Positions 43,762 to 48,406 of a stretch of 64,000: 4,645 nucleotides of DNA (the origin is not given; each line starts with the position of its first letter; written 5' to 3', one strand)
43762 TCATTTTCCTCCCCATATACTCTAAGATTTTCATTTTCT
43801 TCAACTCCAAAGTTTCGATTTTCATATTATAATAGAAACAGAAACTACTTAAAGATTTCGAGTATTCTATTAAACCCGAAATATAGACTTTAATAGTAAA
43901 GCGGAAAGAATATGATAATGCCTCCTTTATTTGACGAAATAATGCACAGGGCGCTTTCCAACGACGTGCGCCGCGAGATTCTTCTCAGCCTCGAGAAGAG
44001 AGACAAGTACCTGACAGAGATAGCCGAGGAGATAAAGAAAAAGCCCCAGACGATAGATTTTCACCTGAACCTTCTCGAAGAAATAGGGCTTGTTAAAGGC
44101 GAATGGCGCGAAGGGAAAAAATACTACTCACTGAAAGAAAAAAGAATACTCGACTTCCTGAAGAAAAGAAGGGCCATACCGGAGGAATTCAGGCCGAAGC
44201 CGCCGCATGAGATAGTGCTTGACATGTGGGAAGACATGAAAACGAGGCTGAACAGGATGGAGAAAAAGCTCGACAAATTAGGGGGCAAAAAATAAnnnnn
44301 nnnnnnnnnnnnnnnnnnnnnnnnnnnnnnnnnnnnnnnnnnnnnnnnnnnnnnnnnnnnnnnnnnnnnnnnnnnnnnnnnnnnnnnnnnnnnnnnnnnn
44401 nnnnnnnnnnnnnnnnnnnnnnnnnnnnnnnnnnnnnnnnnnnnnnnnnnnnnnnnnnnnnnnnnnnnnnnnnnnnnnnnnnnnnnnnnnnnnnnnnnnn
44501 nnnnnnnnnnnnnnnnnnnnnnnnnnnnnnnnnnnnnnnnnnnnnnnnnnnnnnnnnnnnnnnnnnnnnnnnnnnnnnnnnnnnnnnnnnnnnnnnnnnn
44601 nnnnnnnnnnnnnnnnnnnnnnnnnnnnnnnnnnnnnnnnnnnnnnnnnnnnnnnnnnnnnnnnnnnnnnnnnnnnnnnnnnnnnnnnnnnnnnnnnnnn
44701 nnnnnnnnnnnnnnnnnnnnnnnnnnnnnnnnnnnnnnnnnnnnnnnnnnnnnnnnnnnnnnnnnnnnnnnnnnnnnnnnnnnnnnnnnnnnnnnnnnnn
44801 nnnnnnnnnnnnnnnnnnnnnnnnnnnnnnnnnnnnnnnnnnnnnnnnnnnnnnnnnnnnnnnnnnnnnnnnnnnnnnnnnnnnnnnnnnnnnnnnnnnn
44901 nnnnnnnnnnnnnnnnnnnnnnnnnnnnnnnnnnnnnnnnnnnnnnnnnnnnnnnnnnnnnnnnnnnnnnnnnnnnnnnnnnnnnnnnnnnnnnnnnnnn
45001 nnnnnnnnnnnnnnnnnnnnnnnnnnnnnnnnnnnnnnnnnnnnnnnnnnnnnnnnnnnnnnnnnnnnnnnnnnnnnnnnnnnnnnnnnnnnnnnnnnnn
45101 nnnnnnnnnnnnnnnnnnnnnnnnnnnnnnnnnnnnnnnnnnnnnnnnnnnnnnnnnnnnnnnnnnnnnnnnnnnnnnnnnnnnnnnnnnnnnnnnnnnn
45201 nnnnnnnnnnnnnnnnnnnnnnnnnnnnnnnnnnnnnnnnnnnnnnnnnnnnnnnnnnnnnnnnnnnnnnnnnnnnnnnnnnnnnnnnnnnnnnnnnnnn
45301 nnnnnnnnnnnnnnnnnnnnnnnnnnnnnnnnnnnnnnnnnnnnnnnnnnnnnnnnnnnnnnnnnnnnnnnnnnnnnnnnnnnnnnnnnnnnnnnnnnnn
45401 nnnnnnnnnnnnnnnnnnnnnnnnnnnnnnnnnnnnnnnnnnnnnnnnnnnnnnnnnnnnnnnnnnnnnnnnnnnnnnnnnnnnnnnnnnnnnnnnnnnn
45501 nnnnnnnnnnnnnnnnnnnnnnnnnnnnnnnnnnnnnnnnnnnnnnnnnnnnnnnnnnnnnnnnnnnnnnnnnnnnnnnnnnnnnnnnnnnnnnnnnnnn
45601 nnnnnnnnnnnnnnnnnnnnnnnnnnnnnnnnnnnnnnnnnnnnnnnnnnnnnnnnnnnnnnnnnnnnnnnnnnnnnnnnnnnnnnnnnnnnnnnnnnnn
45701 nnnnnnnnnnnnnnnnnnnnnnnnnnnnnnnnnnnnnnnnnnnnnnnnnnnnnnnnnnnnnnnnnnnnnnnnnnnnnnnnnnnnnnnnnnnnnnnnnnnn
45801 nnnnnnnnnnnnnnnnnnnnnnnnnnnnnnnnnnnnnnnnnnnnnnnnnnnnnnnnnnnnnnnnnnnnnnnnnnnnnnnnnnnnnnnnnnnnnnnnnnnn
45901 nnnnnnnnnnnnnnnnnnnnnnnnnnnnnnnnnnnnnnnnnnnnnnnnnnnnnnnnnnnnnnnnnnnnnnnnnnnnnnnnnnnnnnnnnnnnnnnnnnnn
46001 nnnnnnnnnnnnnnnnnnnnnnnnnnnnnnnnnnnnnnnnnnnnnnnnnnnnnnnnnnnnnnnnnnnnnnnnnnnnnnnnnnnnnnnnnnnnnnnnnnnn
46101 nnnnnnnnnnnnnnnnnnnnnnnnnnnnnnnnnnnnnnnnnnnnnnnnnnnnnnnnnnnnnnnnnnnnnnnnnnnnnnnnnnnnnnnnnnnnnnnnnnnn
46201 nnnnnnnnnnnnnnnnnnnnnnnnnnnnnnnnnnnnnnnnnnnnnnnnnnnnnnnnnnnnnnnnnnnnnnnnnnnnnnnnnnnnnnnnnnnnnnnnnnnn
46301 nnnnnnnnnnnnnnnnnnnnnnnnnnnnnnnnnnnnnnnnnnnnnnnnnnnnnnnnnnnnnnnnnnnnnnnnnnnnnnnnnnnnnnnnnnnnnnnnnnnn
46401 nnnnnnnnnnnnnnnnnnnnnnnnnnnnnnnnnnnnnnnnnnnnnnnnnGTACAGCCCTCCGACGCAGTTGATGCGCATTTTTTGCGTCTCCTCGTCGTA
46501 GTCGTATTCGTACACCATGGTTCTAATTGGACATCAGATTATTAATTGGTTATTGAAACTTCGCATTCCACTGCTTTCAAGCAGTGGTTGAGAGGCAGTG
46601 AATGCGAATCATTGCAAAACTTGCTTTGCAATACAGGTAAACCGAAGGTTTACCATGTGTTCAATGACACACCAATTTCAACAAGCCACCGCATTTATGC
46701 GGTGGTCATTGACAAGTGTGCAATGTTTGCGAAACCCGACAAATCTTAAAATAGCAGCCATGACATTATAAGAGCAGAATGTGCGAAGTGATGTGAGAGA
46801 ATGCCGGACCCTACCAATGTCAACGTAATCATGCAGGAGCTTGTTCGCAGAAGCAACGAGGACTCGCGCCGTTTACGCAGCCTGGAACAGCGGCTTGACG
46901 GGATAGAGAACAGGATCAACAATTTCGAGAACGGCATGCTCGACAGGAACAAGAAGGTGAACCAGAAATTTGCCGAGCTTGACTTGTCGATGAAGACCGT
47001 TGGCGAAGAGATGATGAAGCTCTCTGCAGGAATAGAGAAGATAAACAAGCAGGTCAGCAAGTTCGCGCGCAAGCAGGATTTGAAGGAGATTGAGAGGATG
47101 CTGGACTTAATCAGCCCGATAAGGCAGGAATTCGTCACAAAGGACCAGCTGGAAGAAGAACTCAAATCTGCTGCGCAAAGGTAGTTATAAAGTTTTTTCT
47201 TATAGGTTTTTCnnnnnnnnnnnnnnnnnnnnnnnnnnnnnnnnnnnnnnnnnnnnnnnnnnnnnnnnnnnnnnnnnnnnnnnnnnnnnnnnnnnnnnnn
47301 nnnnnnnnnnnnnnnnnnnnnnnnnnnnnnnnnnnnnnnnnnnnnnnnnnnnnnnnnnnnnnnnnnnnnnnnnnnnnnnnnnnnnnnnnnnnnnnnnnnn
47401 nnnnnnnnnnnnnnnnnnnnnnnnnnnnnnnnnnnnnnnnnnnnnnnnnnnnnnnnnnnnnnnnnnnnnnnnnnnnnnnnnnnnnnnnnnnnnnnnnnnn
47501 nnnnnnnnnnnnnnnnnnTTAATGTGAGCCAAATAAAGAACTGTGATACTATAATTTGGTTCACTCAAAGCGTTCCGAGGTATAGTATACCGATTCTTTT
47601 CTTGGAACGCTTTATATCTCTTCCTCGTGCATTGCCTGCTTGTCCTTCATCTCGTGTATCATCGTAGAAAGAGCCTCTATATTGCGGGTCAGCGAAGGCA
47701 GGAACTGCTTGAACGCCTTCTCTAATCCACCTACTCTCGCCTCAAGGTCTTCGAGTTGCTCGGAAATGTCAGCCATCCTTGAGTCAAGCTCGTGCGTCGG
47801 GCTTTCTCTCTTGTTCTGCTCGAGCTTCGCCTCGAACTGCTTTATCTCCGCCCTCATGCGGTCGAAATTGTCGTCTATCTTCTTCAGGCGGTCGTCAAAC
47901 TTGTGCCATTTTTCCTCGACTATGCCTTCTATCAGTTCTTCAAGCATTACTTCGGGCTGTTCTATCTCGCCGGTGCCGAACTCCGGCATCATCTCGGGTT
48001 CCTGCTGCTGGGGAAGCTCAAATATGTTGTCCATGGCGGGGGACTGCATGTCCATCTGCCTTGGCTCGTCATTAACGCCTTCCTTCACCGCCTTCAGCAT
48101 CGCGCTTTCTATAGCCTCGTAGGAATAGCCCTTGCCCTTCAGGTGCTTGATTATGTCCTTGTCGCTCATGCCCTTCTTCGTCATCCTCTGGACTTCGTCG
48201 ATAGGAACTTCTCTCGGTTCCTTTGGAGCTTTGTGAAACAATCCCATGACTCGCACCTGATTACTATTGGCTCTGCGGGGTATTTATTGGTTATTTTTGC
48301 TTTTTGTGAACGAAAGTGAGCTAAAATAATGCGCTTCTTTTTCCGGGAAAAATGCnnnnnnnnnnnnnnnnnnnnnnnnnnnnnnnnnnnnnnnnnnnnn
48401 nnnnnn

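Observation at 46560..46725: Orphan ~170-nt array of perfect hairpins with a two-state alternative helix between divergent promoters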

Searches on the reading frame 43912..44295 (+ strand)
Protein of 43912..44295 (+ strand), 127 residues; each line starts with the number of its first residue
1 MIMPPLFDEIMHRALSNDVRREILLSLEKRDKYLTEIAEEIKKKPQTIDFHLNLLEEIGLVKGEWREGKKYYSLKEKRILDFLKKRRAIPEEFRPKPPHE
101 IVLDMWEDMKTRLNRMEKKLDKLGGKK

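Call 11: search_protein_families(library=pfam, proteins=[window:43912-44295:+])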
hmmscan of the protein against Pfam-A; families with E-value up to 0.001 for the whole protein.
window:43912-44295:+ (127 aa): 2 families
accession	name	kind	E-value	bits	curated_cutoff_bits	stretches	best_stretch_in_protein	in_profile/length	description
PF01022.26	HTH_5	-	4.6e-10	39.7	22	1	19-62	3-46/47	Bacterial regulatory protein, arsR family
PF12840.13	HTH_20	-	9.2e-10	38.8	27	1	15-63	1-50/51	Helix-turn-helix domain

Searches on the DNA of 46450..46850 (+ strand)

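Call 59: search_rna_families(source=window, start=46450, end=46850, threshold=evalue, max_evalue=5)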
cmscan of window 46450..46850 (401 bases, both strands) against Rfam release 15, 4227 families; matches with E-value up to 5: 3.
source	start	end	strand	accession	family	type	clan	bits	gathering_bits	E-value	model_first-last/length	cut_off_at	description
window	46640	46718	-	RF02351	psRNA14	Gene; sRNA;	-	22.1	60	0.22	1-84/84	no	Proteobacteria sRNA psRNA14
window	46655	46678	-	RF02519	ToxI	Gene; antitoxin;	-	15.2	50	3.9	1-34/34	no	ToxI antitoxin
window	46674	46801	+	RF03164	NiCo-AnGGAG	Cis-reg; riboswitch;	CL00122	15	64.5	2.1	1-89/89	no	NiCo-AnGGAG riboswitch aptamer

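Call 74: search_dna_similar(query=window:46552-46740:+, collection=phages, mode=distant, max_evalue=0.01)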
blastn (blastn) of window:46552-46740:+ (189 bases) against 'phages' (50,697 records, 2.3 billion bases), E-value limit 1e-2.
No match.

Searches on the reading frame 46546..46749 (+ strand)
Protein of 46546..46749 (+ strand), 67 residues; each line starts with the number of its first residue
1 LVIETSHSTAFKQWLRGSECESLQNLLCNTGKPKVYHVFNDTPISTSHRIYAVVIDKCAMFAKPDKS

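Call 73: find_encoding_contigs(protein=window:46546-46749:+, flank=3000, max_places=10)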
Protein window:46546-46749:+ (67 aa): no gene with exactly this product is on record in the collection.

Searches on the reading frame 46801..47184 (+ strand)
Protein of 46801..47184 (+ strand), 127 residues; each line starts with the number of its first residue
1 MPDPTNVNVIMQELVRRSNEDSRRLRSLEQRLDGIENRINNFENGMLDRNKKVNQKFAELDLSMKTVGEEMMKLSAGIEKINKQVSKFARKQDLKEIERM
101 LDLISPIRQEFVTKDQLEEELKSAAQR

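Call 11: search_protein_families(library=pfam, proteins=[window:46801-47184:+])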
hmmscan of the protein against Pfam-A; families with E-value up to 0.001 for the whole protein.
window:46801-47184:+ (127 aa): 0 families

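Call 52: find_encoding_contigs(protein=window:46801-47184:+, flank=2500, max_places=10)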
Protein window:46801-47184:+ (127 aa): 22 contigs read that carry it; 10 places shown.
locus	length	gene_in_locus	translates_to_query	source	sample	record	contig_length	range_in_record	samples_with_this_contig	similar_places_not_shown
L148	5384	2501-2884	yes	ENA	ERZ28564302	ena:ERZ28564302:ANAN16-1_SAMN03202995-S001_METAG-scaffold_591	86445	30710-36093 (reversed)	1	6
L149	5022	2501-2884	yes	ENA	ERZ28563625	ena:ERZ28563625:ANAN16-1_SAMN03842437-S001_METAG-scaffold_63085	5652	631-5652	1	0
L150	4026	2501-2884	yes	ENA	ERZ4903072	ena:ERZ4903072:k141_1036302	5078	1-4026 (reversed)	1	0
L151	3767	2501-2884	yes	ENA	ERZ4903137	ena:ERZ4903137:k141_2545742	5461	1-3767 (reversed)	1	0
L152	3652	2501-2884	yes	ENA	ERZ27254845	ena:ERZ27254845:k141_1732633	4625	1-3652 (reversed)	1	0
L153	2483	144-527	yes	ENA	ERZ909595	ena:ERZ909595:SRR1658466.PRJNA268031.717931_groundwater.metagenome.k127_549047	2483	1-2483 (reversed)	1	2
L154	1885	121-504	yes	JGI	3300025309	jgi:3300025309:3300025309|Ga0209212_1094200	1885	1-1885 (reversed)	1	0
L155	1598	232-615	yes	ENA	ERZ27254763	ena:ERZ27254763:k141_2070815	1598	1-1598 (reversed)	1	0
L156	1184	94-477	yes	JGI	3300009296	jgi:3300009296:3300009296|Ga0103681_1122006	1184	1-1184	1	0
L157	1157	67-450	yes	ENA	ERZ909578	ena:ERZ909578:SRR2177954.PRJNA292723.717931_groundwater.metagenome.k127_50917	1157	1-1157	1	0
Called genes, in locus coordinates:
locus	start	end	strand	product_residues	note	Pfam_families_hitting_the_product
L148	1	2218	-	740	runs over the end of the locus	PF00437:T2SSE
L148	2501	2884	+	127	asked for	PF10805:DUF2730 (weak)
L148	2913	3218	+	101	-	-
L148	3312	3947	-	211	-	-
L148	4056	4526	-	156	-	-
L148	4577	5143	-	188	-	-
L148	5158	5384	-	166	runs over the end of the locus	-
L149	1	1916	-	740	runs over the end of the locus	PF00437:T2SSE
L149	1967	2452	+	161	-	PF00856:SET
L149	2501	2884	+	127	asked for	PF10805:DUF2730 (weak)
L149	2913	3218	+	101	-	-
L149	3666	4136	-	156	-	-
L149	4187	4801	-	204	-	-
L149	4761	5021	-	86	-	?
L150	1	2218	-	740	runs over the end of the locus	PF00437:T2SSE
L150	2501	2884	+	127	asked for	PF10805:DUF2730 (weak)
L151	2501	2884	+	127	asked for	PF10805:DUF2730 (weak)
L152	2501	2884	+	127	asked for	PF10805:DUF2730 (weak)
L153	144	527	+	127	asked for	PF10805:DUF2730 (weak)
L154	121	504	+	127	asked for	PF10805:DUF2730 (weak)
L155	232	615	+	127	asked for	PF10805:DUF2730 (weak)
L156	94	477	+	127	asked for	PF10805:DUF2730 (weak)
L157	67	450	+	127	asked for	PF10805:DUF2730 (weak)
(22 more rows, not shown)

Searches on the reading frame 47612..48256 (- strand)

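Call 11: search_protein_families(library=pfam, proteins=[window:47612-48256:-])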
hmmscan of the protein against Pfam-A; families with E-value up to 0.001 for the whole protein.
window:47612-48256:- (214 aa): 3 families
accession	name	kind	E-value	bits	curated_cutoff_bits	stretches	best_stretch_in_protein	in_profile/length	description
PF02403.27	Seryl_tRNA_N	-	3.9e-05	24.3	28.2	1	117-189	31-104/108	Seryl-tRNA synthetase N-terminal domain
PF16526.10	CLZ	-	0.00017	22.3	26.7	0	113-147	29-63/71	C-terminal leucine zipper domain of cyclic nucleotide-gated channels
PF15619.11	Lebercilin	-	0.00022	21.3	34.3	1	114-213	80-178/193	Ciliary protein causing Leber congenital amaurosis disease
